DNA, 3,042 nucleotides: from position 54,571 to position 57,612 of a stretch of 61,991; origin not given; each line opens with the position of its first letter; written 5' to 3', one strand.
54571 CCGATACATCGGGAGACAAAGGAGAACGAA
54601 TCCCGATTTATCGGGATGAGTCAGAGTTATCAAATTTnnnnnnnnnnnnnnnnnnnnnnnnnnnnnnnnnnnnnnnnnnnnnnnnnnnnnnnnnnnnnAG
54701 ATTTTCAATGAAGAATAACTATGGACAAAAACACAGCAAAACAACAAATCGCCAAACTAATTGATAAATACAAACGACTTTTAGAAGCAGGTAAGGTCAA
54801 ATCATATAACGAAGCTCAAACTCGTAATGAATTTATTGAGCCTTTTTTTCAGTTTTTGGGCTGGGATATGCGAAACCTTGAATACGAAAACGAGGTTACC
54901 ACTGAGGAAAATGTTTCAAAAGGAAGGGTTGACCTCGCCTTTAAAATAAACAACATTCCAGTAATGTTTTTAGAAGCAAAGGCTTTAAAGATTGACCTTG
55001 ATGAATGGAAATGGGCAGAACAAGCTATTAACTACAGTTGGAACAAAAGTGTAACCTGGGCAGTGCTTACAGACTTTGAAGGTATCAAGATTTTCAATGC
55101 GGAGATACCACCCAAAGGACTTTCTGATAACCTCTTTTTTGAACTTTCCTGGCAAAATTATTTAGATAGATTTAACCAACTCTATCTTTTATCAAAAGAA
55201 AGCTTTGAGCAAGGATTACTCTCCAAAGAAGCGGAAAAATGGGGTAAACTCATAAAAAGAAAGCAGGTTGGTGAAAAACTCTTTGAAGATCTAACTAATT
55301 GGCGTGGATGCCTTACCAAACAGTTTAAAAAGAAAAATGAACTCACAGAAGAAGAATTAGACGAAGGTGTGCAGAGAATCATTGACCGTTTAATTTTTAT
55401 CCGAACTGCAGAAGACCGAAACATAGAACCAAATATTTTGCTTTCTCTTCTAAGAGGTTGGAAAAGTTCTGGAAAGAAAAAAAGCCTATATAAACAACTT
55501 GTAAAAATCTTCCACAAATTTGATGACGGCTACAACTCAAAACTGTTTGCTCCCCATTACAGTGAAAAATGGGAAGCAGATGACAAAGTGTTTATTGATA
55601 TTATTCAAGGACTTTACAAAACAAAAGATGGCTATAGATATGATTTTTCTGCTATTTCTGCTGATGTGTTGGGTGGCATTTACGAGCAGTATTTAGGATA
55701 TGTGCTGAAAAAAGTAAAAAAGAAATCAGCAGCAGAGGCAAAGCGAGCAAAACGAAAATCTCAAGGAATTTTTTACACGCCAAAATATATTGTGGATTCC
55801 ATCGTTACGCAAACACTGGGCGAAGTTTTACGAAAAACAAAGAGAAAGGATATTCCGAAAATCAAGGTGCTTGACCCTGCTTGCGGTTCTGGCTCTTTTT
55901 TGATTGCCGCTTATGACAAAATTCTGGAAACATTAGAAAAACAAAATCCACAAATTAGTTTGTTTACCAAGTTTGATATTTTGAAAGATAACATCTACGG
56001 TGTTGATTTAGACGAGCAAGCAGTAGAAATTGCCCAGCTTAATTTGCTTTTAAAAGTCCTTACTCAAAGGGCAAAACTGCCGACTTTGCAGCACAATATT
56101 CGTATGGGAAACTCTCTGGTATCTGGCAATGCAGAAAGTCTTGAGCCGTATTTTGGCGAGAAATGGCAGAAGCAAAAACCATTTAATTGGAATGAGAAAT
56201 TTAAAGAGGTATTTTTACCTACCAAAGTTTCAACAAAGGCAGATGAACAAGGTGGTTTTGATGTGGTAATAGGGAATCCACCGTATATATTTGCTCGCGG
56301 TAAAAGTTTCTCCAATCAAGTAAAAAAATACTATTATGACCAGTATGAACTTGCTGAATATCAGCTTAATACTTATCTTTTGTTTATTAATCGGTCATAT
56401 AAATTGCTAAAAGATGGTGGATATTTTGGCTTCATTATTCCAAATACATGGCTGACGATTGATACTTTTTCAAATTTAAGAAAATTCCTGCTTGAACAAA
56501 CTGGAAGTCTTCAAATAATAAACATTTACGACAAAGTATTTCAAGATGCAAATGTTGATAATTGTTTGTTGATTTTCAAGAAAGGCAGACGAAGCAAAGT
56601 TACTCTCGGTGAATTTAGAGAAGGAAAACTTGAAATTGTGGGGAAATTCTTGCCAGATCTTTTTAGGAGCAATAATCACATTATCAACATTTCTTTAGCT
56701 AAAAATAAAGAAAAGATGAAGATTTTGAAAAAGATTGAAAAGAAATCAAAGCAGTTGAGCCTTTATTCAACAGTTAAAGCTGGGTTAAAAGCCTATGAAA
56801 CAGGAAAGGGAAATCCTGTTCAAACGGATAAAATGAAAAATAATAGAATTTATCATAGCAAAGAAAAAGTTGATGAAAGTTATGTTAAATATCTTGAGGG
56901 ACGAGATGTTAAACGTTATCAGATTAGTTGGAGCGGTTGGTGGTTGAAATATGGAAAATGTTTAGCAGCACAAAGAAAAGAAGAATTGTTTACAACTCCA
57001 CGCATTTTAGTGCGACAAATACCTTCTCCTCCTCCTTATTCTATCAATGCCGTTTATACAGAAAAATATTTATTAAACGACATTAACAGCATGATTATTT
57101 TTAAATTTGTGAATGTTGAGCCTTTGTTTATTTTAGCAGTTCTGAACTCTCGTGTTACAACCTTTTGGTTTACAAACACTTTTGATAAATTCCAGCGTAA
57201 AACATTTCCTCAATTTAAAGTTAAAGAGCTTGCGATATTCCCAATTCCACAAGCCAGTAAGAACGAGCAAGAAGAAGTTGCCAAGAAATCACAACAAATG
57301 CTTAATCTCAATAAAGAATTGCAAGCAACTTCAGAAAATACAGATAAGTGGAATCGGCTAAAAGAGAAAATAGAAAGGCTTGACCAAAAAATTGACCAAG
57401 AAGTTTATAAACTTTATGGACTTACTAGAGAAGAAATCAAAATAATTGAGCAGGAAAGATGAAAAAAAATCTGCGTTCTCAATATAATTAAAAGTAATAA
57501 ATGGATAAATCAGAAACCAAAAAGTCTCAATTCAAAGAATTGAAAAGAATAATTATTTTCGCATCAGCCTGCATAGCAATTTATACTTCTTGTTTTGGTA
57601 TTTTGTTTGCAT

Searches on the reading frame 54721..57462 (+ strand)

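Call 75: search_protein_families(library=pfam, proteins=[window:54721-57462:+], max_evalue=0.001)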
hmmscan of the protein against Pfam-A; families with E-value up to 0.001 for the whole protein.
window:54721-57462:+ (913 aa): 6 families
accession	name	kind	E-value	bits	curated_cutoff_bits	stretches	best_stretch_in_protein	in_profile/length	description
PF07669.17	Eco57I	-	2.8e-39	135.4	25.3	1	424-607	2-171/171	Eco57I restriction-modification methylase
PF02384.22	N6_Mtase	-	5.7e-26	92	20.4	1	314-626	3-240/311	N-6 DNA Methylase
PF12950.13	TaqI_C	-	4.4e-20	72.5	26.5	1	723-842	2-118/118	TaqI-like C-terminal specificity domain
PF20473.4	MmeI_Mtase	-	1.1e-14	54.7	27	1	375-529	15-152/259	MmeI, DNA-methyltransferase domain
PF01170.24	UPF0020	-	7.8e-06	26.2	22.3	0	383-443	32-97/197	RMKL-like, methyltransferase domain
PF04313.20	HSDR_N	-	0.00013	22.3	25.1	0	56-127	115-192/198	Type I restriction enzyme R protein N terminus (HSDR_N)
